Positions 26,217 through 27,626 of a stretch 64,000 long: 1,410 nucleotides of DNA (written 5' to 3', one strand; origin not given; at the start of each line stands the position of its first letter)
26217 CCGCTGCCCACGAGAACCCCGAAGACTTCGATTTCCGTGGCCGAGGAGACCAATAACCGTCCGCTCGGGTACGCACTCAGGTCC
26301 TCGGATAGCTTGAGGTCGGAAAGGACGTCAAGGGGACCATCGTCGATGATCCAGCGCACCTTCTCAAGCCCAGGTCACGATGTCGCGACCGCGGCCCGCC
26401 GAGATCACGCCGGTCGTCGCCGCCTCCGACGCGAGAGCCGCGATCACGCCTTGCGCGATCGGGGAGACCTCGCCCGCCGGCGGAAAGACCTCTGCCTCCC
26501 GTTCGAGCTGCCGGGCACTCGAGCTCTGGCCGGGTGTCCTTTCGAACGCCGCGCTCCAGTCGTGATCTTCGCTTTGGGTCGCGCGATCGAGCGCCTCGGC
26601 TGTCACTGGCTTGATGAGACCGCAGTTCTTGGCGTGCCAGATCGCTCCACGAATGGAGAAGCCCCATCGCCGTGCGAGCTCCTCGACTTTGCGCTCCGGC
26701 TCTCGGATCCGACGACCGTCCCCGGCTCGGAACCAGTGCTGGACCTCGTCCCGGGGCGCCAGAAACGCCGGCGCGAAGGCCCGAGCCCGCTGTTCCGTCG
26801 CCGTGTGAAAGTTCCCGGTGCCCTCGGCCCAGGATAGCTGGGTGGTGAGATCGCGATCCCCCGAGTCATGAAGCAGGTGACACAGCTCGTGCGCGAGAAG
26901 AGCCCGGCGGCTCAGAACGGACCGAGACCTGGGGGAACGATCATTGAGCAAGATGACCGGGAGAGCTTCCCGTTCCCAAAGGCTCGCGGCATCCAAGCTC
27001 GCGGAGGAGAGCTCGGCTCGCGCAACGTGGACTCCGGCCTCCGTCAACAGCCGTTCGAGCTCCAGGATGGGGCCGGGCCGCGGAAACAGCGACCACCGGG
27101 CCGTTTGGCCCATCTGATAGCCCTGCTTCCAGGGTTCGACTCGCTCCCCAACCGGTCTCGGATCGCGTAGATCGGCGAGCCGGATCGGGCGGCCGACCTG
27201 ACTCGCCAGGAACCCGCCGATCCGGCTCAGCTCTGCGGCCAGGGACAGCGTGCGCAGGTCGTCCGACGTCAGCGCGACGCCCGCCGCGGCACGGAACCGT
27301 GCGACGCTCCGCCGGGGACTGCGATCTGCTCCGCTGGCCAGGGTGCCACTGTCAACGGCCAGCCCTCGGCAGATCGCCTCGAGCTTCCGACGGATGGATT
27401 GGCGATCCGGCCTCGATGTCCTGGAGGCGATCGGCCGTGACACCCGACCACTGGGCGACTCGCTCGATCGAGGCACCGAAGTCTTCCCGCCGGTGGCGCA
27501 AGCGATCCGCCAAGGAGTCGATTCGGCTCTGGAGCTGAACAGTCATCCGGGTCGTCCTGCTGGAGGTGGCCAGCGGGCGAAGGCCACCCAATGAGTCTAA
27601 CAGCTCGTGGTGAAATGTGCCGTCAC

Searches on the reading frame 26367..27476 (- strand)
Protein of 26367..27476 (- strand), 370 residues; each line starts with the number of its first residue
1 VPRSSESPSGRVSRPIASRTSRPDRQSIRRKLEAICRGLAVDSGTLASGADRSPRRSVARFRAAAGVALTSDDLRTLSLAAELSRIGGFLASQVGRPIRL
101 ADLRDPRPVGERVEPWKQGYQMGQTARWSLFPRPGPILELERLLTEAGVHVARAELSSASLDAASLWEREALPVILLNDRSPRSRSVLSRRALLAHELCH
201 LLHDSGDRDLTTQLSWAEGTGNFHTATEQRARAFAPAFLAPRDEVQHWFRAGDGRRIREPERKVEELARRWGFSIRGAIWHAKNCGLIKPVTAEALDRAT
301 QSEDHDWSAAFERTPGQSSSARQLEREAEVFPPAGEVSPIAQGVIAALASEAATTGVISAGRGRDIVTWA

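Call 25: search_protein_families(library=pfam, proteins=[window:26367-27476:-], max_evalue=0.01)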
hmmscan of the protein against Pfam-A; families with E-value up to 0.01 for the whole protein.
window:26367-27476:- (370 aa): 1 family
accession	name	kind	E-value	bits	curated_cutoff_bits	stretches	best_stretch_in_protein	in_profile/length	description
PF06114.19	Peptidase_M78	-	6.4e-10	39.3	22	1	146-274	3-114/123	IrrE N-terminal-like domain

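Call 86: search_protein_families(library=padloc, proteins=[window:26367-27476:-], max_evalue=0.001)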
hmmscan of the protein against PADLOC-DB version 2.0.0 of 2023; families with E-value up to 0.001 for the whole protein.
window:26367-27476:- (370 aa): 14 families
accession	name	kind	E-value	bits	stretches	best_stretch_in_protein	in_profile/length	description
PDLC03947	RmrA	-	3e-15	53.9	1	133-290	155-295/383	-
PDLC03948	RmrA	-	1.9e-13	48.1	1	135-296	155-300/397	-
PDLC03952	RmrA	-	2.7e-13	47.5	1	134-289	168-306/395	-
PDLC03945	RmrA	-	1.2e-12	45.8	1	144-290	166-298/394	-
PDLC03955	RmrA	-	2.2e-11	41.6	1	34-292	67-297/371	-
PDLC03951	RmrA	-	2.8e-11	41.1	1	134-296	151-296/400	-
PDLC03949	RmrA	-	6e-11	39.8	1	126-247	132-233/363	-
PDLC03943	RmrA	-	1.9e-10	38.4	1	135-289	142-276/370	-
PDLC03954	RmrA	-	4e-10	37.2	1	37-288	60-293/380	-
PDLC03946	RmrA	-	1.2e-09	35.4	1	127-248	134-236/357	-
PDLC03956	RmrA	-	4.5e-08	30.6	1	134-296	152-297/399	-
PDLC03944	RmrA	-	5.6e-08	30.3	1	135-303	144-301/384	-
PDLC04141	capP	-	5.7e-05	20.7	1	142-279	26-147/242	capP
PDLC03953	RmrA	-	0.00026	18.3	1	191-294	209-292/373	-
